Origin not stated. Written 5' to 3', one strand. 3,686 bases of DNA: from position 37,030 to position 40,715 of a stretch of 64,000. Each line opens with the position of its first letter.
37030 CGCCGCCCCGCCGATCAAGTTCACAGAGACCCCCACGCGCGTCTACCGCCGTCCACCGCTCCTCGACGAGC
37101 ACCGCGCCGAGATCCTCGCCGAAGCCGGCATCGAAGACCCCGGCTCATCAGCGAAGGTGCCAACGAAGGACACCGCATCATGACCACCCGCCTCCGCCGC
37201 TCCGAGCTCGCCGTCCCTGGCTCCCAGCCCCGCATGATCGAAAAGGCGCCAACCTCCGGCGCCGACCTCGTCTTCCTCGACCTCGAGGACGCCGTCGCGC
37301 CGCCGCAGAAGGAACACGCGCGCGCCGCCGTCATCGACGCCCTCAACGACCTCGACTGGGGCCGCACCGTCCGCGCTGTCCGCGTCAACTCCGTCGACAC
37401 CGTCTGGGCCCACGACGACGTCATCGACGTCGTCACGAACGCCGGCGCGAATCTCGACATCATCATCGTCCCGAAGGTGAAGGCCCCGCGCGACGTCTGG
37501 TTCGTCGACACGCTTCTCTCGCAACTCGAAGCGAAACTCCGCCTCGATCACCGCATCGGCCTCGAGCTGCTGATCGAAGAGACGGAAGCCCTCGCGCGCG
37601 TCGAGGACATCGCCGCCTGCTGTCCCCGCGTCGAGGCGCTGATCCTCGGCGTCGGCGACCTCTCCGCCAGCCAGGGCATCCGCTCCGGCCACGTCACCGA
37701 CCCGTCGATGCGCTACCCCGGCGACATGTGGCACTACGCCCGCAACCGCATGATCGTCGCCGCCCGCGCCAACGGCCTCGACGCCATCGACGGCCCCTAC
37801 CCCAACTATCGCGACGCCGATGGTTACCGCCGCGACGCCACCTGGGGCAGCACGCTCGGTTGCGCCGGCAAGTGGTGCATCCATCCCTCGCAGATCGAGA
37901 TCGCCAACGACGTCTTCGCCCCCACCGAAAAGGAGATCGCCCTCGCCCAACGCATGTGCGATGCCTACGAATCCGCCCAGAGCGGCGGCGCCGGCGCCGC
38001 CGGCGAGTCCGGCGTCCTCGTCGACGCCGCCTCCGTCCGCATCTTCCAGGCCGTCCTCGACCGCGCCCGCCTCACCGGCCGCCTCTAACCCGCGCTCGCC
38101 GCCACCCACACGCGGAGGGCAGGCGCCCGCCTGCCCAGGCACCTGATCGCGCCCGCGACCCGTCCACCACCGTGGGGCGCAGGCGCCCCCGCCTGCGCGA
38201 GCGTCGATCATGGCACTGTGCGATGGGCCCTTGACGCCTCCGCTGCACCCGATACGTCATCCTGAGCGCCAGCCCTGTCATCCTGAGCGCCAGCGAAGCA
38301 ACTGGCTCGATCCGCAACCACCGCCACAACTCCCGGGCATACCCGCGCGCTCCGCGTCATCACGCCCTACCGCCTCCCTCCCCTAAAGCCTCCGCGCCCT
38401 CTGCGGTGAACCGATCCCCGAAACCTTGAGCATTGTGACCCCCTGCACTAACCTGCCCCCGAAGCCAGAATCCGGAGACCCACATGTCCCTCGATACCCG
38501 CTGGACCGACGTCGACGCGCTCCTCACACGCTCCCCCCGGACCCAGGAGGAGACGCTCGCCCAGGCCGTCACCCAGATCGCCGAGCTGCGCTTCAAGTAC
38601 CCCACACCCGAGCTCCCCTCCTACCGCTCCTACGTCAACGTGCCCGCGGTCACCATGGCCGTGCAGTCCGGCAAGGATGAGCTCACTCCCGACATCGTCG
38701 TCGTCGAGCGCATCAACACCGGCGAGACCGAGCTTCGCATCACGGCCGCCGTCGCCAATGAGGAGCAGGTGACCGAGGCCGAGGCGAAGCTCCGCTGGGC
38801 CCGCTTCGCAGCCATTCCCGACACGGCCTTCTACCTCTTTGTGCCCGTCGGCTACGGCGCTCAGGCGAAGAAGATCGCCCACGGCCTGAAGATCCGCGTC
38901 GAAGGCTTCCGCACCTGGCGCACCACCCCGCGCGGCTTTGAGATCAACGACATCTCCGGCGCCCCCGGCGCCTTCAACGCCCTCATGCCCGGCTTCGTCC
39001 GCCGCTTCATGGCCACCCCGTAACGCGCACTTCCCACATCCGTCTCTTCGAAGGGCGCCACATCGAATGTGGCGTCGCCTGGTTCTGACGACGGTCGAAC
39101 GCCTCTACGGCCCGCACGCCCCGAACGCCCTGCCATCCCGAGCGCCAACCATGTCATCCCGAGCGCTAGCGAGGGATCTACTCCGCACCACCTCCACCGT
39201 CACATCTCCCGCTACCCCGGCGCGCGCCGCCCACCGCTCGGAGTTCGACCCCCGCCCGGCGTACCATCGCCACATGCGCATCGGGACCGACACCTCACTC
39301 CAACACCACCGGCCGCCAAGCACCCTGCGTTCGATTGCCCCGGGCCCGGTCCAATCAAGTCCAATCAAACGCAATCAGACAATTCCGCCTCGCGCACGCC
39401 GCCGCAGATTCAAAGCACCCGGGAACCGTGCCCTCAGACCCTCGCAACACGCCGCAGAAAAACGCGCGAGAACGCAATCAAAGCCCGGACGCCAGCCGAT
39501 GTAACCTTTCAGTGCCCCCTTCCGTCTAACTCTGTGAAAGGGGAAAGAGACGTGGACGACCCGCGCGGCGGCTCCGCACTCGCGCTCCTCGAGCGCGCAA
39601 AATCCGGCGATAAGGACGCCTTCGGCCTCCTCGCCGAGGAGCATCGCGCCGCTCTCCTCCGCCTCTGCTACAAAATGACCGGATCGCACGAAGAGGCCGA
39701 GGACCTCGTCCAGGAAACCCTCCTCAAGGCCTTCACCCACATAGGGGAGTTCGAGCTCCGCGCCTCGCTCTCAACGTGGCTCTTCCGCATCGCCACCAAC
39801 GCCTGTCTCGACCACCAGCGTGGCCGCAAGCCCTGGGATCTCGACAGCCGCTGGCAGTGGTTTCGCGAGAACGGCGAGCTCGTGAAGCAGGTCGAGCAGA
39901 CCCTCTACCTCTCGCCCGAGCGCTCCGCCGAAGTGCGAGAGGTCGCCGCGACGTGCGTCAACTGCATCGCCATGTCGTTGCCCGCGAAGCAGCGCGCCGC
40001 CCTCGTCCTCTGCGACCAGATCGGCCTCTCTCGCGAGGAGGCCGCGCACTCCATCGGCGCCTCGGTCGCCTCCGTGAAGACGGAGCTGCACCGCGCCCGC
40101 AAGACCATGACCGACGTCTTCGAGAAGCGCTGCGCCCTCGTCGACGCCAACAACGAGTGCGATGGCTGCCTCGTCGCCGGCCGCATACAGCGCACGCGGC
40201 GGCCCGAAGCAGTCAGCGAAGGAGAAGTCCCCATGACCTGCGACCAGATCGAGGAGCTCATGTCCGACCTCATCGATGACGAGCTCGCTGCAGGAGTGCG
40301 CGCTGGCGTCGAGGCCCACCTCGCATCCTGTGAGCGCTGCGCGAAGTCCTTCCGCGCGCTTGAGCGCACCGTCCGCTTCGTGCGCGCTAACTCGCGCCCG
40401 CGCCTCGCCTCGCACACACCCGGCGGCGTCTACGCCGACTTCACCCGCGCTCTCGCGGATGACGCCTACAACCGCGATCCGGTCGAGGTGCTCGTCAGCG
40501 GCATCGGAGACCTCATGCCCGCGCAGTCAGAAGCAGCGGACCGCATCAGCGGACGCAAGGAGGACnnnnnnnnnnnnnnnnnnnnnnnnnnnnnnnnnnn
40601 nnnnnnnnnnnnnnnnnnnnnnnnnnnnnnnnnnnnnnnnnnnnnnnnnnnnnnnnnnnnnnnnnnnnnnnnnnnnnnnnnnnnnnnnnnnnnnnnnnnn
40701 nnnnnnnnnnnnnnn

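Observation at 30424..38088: Divergent cluster resembling the itaconate / C5-dicarboxylate degradation locus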

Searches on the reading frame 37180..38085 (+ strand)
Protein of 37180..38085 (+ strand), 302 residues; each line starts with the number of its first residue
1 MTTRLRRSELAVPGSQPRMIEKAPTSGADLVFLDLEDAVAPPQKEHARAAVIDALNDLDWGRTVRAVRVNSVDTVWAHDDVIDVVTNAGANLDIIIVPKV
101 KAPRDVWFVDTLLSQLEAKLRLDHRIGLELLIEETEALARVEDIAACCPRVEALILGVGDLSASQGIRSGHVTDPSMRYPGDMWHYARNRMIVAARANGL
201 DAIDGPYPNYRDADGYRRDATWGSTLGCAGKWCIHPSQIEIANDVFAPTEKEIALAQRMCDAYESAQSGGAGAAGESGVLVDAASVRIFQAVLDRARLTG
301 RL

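Call 22: search_protein_families(library=ncbifam, proteins=[window:37180-38085:+], max_evalue=0.001)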
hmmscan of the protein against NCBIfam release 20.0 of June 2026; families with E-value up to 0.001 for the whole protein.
window:37180-38085:+ (302 aa): 4 families
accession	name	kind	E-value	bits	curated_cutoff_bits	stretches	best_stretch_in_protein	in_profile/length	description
TIGR01588.1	citE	equivalog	5.3e-50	170.1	443.4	1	4-296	1-283/288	citrate (pro-3S)-lyase subunit beta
NF038242.1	RipC_Ccl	equivalog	1.3e-47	162.5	375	1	7-296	2-268/268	itaconate degradation C-C-lyase RipC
NF041626.1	malyCoAlyase_Halo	equivalog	1.2e-25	90.2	500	1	29-297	35-314/340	L-malyl-CoA/beta-methylmalyl-CoA lyase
NF041315.1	malate_syn_AceB_Halo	equivalog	4.6e-12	45.3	780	1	60-253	83-274/429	malate synthase AceB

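Call 24: search_solved_structures(query=window:37180-38085:+, max_evalue=1e-10)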
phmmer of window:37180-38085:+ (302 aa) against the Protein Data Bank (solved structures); distinct sequences matched with E-value up to 1e-10: 15.
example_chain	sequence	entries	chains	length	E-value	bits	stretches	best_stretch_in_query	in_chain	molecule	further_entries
5ugr_A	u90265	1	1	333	1.2e-78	267.8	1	2-299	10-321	Malyl-CoA lyase/beta-methylmalyl-CoA lyase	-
4l9y_A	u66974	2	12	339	2.5e-67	230.6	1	4-298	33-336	Malyl-CoA lyase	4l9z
6kin_A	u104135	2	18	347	2.6e-45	158.3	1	28-299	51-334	HpcH/HpaI aldolase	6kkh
4l7z_A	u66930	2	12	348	1e-43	153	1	28-299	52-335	HpcH/HpaI aldolase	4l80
5vxc_A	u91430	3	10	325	7.8e-35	123.9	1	6-287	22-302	Citrate lyase subunit beta-like protein, mitochondrial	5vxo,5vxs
3qll_A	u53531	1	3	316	1.1e-28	103.7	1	5-298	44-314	Citrate lyase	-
1sgj_A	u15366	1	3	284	1.1e-24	90.5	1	5-285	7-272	citrate lyase, beta subunit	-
3r4i_A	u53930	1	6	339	4.3e-20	75.5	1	31-301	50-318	Citrate Lyase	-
8khl_A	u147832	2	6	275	7.9e-19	71.4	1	3-296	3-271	Probable acyl-CoA lyase beta chain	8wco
9nzb_A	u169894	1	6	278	8.3e-19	71.3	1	3-296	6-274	Acyl-CoA lyase beta chain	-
6aq4_A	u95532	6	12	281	5.2e-17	65.4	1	11-293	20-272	Citrate lyase subunit beta-like protein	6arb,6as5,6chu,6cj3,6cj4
1z6k_A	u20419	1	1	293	7.6e-17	64.9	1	11-293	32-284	Citrate Lyase beta subunit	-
3qqw_A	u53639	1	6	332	4.7e-16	62.3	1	31-300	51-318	Putative citrate lyase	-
1u5h_A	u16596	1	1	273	1.9e-15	60.3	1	13-293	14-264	citE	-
1u5v_A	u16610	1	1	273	2.2e-15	60.1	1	13-293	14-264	citE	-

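Call 57: search_solved_structures(query=window:37180-38085:+, max_evalue=1e-60, show_alignments=2)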
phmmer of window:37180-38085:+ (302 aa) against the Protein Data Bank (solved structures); distinct sequences matched with E-value up to 1e-60: 2.
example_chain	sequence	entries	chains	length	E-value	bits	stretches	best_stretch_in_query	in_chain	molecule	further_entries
5ugr_A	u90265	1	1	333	1.2e-78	267.8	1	2-299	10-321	Malyl-CoA lyase/beta-methylmalyl-CoA lyase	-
4l9y_A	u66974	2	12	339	2.5e-67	230.6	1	4-298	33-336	Malyl-CoA lyase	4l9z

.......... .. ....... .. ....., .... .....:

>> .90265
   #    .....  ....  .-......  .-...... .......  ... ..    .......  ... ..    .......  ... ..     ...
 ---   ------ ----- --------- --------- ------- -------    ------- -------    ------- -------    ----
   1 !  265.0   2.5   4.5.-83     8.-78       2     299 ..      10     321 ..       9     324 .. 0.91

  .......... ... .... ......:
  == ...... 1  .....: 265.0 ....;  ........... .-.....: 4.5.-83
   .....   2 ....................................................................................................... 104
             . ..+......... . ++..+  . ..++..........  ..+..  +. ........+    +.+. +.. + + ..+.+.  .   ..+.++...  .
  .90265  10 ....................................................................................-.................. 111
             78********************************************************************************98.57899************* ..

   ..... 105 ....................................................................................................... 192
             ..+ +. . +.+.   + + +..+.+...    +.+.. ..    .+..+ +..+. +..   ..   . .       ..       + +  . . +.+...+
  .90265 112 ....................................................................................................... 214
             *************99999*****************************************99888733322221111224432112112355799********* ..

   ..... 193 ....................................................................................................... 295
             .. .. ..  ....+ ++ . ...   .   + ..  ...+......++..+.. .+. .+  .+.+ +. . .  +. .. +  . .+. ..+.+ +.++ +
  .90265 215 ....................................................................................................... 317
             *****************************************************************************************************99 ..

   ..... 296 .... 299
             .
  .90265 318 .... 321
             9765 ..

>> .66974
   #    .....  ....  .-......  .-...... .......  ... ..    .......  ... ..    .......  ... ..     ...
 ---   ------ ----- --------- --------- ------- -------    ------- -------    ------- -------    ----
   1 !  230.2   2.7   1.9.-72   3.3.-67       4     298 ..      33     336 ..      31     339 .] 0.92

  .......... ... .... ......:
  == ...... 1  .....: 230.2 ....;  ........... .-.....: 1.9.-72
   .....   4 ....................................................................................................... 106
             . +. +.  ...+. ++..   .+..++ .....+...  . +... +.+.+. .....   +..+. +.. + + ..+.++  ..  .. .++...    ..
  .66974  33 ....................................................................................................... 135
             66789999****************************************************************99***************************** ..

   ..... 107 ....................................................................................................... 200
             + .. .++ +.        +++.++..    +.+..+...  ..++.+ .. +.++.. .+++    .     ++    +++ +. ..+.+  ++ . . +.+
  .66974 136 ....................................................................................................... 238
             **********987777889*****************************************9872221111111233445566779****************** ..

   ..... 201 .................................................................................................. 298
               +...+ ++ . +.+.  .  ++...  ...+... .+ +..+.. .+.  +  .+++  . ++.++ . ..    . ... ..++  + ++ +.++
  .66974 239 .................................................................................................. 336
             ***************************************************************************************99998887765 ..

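Call 62: find_encoding_contigs(protein=window:37180-38085:+, flank=10000, max_places=6)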
Protein window:37180-38085:+ (302 aa): no gene with exactly this product is on record in the collection.

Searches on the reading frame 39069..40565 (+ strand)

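Call 41: search_protein_families(library=pfam, proteins=[window:39069-40565:+], max_evalue=0.001)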
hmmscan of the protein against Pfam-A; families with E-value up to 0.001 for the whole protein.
window:39069-40565:+ (499 aa): 4 families
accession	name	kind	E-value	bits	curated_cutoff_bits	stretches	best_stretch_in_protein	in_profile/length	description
PF04542.20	Sigma70_r2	-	6e-19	68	24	1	188-254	1-69/71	Sigma-70 region 2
PF08281.18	Sigma70_r4_2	-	2.6e-10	40.2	25.7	1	302-347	9-54/54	Sigma-70, region 4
PF13490.11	zf-HC2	-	3.8e-09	36.9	22.2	1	391-425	1-35/35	Putative zinc-finger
PF22029.2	PhyR_sigma2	-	0.00043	20.7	27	0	203-241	15-53/55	Sigma2 domain of PhyR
